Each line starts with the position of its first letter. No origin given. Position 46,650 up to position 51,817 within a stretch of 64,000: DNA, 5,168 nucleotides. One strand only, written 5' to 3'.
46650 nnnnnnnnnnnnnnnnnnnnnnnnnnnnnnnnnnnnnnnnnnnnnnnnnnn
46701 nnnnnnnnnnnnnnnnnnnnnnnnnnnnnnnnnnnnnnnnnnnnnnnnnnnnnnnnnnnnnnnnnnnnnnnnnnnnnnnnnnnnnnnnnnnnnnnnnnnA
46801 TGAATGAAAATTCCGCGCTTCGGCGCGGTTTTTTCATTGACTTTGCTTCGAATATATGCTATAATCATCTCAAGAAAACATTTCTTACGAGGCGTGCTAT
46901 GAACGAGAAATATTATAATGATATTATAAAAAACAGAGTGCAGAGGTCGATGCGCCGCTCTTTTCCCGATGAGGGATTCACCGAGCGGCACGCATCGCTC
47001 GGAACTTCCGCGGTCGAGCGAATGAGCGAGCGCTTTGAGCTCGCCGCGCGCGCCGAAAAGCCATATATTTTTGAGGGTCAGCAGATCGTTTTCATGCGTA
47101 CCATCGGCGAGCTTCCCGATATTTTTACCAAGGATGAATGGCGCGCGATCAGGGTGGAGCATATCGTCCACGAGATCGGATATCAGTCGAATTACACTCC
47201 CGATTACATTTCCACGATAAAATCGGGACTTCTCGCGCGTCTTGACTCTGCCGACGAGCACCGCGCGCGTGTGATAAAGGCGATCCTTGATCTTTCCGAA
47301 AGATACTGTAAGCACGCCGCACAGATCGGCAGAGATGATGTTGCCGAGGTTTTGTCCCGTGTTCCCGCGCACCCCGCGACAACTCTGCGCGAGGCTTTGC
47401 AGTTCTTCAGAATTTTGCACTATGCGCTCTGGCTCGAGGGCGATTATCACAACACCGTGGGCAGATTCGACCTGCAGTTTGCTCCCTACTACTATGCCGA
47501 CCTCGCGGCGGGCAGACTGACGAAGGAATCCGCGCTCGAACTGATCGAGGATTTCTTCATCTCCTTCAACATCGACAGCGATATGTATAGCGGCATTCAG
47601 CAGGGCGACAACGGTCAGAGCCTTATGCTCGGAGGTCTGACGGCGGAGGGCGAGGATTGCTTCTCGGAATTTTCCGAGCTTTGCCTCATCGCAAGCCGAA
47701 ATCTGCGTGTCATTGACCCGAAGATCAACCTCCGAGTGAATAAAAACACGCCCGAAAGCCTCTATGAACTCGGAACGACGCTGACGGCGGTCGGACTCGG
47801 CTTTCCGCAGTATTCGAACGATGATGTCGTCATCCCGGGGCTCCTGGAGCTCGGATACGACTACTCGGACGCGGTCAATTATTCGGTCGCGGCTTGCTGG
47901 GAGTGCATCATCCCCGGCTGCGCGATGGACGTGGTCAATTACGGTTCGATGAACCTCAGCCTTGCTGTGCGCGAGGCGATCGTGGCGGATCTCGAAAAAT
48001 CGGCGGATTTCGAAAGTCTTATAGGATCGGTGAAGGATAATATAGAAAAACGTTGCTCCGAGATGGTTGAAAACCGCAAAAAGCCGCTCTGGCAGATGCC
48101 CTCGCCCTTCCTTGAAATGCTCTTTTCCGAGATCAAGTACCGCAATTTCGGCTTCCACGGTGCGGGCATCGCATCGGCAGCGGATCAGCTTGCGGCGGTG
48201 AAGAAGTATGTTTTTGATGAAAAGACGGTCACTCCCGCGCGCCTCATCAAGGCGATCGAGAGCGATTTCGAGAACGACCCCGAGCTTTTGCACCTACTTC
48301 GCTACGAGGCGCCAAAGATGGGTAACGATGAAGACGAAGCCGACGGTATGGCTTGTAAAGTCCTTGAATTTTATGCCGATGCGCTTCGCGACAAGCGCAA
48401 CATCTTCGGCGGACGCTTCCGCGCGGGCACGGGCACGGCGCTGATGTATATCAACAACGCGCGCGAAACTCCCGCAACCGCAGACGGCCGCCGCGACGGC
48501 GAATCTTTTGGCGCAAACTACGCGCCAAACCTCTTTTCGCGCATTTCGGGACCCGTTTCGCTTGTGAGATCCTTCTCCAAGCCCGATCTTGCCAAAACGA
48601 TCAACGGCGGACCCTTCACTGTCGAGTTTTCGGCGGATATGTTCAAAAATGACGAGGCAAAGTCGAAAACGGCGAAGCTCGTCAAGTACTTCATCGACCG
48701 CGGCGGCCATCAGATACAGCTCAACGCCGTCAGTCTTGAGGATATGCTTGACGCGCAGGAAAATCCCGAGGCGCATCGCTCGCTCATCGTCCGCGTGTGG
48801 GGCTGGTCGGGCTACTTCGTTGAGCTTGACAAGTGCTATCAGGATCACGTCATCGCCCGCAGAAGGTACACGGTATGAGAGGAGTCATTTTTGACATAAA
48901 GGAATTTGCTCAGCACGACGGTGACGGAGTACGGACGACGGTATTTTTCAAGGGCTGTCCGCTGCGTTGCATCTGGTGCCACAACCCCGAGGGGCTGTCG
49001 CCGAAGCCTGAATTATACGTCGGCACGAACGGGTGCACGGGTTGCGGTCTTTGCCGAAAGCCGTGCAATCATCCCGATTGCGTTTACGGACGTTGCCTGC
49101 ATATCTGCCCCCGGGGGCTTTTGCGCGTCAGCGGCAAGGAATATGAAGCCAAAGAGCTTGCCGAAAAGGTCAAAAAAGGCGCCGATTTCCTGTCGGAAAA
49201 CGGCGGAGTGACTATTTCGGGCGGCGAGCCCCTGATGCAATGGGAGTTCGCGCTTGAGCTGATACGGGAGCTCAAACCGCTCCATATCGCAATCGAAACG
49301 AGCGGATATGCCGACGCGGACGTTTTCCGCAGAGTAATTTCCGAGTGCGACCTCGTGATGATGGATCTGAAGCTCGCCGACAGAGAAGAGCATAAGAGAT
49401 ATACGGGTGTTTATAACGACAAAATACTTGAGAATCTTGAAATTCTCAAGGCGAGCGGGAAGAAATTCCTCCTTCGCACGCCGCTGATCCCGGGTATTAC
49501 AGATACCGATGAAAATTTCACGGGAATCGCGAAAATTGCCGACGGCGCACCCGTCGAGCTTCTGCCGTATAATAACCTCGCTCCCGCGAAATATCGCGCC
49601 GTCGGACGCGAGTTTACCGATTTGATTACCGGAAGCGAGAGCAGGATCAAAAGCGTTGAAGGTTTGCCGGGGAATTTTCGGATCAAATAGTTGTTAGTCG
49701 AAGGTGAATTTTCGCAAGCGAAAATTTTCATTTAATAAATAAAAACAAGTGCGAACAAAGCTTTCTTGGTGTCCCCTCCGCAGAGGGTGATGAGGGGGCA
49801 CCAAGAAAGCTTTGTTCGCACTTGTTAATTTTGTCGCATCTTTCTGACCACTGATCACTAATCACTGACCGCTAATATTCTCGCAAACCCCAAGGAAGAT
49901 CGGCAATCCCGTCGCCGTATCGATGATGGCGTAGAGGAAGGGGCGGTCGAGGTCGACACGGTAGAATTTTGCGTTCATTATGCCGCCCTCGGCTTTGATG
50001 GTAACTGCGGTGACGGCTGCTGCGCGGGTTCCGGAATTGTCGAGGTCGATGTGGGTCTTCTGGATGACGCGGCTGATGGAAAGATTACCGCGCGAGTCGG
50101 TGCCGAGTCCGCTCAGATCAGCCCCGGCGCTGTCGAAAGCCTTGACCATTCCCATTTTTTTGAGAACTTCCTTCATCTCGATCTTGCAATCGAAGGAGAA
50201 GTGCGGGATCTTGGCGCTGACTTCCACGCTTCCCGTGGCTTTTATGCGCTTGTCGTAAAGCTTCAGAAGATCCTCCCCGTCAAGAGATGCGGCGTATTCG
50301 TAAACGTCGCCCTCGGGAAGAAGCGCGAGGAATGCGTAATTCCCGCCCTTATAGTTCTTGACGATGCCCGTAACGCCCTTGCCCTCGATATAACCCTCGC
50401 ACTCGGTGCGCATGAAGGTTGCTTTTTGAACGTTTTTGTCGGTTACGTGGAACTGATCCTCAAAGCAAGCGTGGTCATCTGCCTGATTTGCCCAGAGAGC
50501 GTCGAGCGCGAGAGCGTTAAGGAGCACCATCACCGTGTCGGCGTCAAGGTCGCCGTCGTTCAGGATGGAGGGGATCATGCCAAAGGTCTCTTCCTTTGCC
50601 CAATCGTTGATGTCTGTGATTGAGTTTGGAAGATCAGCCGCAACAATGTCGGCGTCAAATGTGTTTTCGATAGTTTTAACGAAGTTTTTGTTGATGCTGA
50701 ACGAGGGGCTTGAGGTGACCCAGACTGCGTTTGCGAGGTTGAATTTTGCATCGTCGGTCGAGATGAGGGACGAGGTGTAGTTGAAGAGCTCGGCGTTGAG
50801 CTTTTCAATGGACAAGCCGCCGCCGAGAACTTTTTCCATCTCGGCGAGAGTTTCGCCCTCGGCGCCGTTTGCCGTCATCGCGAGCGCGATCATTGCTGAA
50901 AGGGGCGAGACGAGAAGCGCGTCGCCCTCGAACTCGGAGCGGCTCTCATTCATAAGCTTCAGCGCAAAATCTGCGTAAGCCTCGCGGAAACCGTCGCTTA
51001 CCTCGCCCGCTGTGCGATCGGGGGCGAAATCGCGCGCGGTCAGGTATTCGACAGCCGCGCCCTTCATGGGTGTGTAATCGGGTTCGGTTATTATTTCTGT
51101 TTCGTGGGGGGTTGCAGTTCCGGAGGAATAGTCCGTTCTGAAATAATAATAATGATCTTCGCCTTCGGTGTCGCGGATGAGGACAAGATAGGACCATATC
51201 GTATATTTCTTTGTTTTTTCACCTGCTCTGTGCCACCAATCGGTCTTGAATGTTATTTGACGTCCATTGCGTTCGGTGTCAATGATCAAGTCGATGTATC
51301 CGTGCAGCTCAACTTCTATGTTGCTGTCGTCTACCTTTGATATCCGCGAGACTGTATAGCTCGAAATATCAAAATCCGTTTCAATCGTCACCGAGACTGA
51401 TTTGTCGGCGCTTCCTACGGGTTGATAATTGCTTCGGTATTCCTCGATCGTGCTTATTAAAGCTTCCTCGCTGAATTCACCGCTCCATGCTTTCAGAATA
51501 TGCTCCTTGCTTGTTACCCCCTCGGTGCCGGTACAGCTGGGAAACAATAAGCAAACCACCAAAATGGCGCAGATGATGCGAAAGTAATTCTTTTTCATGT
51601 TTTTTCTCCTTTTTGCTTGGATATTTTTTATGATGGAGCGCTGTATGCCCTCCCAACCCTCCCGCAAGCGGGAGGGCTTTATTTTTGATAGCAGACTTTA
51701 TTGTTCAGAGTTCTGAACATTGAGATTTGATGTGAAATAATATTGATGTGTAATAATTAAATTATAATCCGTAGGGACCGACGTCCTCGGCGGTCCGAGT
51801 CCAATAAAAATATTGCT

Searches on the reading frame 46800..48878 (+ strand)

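Call 66: search_protein_families(library=pfam, proteins=[window:46800-48878:+], max_evalue=0.01)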
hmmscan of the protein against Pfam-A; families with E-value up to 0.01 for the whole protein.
window:46800-48878:+ (692 aa): 2 families
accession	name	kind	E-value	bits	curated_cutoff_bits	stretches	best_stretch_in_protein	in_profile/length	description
PF02901.20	PFL-like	-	1.2e-75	255.8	24.3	2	111-390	135-453/647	Pyruvate formate lyase-like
PF01228.26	Gly_radical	-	1.8e-16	61.1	22.2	1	583-674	14-106/106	Glycine radical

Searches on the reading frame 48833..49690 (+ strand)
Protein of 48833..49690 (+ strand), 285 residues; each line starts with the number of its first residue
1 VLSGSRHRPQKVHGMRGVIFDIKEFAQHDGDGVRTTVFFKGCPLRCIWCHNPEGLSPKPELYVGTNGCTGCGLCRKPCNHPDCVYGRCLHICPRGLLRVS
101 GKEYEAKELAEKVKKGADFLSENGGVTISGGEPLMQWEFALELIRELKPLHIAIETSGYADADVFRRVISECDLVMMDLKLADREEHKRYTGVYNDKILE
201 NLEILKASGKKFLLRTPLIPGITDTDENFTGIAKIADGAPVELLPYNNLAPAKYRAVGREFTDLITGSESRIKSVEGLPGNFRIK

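Call 66: search_protein_families(library=pfam, proteins=[window:48833-49690:+], max_evalue=0.01)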
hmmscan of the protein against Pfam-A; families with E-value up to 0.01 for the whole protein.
window:48833-49690:+ (285 aa): 2 families
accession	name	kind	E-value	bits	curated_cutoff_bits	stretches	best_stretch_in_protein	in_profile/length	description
PF04055.27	Radical_SAM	-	4.9e-19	69.5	29.5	1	37-226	2-158/166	Radical SAM superfamily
PF13353.11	Fer4_12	-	3.3e-13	50.5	22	1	29-197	2-135/137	4Fe-4S single cluster domain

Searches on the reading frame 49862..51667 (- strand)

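Call 21: search_protein_families(library=pfam, proteins=[window:49862-51667:-])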
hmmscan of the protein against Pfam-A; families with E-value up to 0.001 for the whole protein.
window:49862-51667:- (601 aa): 1 family
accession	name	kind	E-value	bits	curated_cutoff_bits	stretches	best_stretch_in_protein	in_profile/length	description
PF00079.25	Serpin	-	8.8e-74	249.4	27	1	230-595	2-367/370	Serpin (serine protease inhibitor)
